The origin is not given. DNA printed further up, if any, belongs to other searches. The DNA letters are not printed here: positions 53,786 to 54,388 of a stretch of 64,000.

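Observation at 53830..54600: GC-rich structured segment with a strongly expressed-looking 100-aa ORF upstream of ssrA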

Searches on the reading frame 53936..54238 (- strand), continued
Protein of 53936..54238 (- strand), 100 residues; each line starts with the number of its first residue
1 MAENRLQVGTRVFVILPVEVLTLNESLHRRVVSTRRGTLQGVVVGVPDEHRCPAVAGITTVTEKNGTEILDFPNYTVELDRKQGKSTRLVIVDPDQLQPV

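Call 110: search_protein_families(library=padloc, alignment_id=A5, max_evalue=1)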
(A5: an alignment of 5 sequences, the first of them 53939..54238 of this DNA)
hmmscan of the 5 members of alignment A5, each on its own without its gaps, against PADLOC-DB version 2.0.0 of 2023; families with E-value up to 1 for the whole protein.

A. member 1, window:53939-54238:- (100 aa): 0 families

B. families by the number of members that match (of 5 scanned): 1 family
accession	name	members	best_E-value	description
PDLC00218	KwaA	1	0.035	Unknown function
